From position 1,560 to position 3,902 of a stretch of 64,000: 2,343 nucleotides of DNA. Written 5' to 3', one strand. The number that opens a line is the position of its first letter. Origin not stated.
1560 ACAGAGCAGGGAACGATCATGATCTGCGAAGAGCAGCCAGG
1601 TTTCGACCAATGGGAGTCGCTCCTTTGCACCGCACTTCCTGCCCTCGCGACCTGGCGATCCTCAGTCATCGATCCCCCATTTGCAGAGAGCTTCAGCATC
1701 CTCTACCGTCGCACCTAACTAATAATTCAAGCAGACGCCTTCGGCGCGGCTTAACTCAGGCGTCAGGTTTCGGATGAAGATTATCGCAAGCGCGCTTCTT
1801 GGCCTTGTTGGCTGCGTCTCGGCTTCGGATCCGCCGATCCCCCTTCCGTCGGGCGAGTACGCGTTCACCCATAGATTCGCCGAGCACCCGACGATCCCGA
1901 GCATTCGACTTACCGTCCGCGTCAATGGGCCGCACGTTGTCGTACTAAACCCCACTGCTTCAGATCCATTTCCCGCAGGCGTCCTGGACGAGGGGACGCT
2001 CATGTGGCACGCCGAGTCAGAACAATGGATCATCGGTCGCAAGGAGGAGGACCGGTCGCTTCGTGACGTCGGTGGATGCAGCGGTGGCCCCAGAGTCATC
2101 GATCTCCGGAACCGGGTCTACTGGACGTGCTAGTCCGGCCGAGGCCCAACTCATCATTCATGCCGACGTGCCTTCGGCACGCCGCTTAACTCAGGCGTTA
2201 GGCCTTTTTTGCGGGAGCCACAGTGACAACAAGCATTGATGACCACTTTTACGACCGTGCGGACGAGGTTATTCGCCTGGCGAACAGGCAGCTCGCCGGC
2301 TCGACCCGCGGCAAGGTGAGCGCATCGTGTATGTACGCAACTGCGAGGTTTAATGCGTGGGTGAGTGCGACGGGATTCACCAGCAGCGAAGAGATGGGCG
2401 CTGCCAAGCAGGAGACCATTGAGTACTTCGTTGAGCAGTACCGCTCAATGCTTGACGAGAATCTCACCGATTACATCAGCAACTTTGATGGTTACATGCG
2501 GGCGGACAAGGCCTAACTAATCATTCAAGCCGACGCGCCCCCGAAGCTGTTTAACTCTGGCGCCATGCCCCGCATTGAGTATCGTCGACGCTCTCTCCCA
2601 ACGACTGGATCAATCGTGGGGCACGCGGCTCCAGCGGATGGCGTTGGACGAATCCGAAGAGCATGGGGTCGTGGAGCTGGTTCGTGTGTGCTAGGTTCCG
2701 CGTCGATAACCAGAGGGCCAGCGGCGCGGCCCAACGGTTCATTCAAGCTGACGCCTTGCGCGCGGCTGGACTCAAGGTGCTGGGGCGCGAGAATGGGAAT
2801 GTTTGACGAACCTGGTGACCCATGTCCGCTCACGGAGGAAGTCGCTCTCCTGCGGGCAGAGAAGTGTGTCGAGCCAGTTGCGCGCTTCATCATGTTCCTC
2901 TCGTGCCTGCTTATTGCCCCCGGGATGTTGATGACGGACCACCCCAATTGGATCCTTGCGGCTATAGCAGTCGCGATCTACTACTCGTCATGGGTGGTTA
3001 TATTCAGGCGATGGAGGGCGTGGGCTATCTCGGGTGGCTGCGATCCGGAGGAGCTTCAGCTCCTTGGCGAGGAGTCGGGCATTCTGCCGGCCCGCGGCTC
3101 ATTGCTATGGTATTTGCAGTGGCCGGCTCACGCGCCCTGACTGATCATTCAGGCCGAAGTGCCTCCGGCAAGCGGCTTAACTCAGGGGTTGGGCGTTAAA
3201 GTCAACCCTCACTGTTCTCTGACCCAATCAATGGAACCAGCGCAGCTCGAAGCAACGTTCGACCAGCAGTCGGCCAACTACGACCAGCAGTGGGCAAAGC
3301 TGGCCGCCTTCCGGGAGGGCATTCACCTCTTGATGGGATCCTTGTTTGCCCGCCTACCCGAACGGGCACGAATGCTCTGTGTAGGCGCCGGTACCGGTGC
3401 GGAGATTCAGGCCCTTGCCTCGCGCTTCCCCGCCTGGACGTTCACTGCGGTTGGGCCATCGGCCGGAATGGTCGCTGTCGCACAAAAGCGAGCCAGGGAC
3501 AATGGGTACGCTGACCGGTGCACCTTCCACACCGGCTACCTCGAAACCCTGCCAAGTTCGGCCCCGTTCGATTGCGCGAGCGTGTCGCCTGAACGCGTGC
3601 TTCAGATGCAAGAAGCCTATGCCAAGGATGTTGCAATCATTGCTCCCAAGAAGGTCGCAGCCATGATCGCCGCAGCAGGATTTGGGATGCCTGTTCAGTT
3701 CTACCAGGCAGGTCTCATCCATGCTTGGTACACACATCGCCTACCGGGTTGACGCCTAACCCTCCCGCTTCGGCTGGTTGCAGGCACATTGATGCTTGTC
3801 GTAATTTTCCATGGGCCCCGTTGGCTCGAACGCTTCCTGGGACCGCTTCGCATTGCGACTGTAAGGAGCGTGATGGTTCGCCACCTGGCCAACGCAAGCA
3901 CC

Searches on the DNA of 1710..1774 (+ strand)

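Call 44: build_rna_model(alignment_id=A1, structure=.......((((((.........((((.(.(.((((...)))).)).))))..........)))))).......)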
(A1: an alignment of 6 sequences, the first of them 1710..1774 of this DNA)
Model R1 built from alignment A1 (6 sequences, 73 columns); structure: as given.
model positions 64; base pairs 15; branch points 0; effective number of sequences 4.04; information 0.875 bits per position. Calibrated on 0.2 Mb of random sequence (short: E-values are rough).
structure used (alignment columns):
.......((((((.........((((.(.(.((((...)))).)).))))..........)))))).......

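Call 46: search_with_rna_model(model_id=R1, sources=[window, L001, L002, L003, L006, L009, L013, L016, L019, L023, L025, L026, L027, L029], max_evalue=1)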
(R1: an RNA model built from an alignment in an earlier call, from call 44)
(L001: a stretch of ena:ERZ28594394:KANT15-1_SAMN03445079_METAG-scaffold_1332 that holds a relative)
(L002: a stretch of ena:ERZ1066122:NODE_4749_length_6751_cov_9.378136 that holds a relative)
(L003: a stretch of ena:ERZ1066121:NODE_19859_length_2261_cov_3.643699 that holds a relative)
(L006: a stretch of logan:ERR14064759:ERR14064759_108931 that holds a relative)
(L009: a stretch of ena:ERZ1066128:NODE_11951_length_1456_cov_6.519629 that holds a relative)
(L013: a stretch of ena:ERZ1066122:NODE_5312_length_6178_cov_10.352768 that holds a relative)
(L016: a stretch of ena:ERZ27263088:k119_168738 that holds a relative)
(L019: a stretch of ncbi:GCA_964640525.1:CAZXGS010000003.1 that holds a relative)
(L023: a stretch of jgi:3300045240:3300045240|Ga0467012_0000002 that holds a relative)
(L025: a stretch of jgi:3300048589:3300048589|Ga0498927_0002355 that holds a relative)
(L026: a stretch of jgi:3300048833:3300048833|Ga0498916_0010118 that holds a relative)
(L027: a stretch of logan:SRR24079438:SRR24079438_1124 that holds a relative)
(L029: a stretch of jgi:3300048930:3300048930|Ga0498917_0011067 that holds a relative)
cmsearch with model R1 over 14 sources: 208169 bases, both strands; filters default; matches with E-value up to 1: 15.
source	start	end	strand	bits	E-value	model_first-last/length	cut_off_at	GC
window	1710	1773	+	78.3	1.3e-19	1-64/64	no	0.55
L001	9654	9717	+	78.3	1.3e-19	1-64/64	no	0.55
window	3905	3968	+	78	1.6e-19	1-64/64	no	0.59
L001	11849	11912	+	78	1.6e-19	1-64/64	no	0.59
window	2141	2208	+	75.2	1.1e-18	1-64/64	no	0.57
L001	10085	10152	+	75.2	1.1e-18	1-64/64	no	0.57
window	3132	3199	+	66.9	2.5e-16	1-64/64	no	0.6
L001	11076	11143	+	66.9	2.5e-16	1-64/64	no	0.6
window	2726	2790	+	66.6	3e-16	1-64/64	no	0.68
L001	10670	10734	+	66.6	3e-16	1-64/64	no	0.68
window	2508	2573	+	62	6.2e-15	1-64/64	no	0.59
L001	10452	10517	+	62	6.2e-15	1-64/64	no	0.59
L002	325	417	+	49.5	2.5e-11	1-64/64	no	0.62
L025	18618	18679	+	14.4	0.28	1-64/64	no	0.71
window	49123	49150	-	13.9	0.38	1-64/64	no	0.75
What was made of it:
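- On Integron cassette array (window 1710-3968): The model also finds an independent attC at L002:325-417, E 2.5e-11 (call 46).
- Checked: A model built from them finds an independent attC in another metagenome (L002:325-417, 49.5 bits, E 2.5e-11; call 46).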

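Call 97: search_with_rna_model(model_id=R1, source=L001, start=8900, end=9700, filters=off, max_evalue=10, show_alignments=3)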
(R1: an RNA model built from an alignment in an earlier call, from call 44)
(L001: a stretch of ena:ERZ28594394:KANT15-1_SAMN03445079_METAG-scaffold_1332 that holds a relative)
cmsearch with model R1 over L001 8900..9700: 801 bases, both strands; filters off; matches with E-value up to 10: 14.
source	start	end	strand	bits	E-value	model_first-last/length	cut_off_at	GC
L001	9664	9700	+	34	2.7e-09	11-52/64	no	0.49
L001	9287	9315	-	4.3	0.87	1-64/64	no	0.45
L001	9671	9696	-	4.1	0.96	20-45/64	no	0.65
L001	9361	9406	+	2.9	2.2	1-64/64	no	0.61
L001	9289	9309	+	2.9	2.2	1-64/64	no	0.38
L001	9327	9367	-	2.3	3.2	1-64/64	no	0.54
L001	9499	9548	-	2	3.8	1-64/64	no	0.54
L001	8995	9020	+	1.9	4.1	1-64/64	no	0.54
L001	9091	9119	+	1.9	4.2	1-64/64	no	0.66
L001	9208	9263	+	1.7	4.6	1-64/64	no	0.62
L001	9435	9453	+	1.3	6.4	23-40/64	no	0.58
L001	9329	9356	+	1.2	6.7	1-64/64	no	0.46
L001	9206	9261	-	1.1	7.1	1-64/64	no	0.64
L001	9489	9550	+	0.7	9.3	1-64/64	no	0.55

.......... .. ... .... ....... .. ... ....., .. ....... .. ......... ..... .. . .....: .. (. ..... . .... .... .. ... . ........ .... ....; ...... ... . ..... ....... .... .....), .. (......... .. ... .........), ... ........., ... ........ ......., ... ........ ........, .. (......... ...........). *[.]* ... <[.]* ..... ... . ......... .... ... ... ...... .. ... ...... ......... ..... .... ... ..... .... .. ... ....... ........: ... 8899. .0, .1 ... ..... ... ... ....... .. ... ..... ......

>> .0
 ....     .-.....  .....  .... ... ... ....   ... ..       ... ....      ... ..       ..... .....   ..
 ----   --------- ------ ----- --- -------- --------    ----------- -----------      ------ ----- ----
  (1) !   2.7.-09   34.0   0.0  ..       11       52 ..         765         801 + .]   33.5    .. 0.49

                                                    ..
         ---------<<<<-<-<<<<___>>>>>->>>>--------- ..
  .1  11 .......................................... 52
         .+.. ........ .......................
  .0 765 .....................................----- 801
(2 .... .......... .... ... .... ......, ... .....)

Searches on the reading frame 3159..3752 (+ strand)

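Call 82: search_protein_families(library=pfam, proteins=[window:3159-3752:+], max_evalue=0.01)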
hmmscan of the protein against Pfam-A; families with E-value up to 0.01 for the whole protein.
window:3159-3752:+ (197 aa): 6 families
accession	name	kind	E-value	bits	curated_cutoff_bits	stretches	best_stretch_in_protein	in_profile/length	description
PF13649.12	Methyltransf_25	-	4.1e-10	40.7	27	1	73-143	2-71/97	Methyltransferase domain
PF13847.12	Methyltransf_31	-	1.6e-06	28.3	27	1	71-139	6-77/145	Methyltransferase domain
PF08241.18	Methyltransf_11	-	2.4e-06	28.5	21.2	1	73-140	1-64/95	Methyltransferase domain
PF08242.18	Methyltransf_12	-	3.2e-06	28.2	30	1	75-141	3-70/98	Methyltransferase domain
PF11312.14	Methyltransf_34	-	0.0077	15.9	26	1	45-91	85-109/304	Putative SAM-dependent methyltransferase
PF00891.24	Methyltransf_2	-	0.0084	15.9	22.3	0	70-132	64-126/210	O-methyltransferase domain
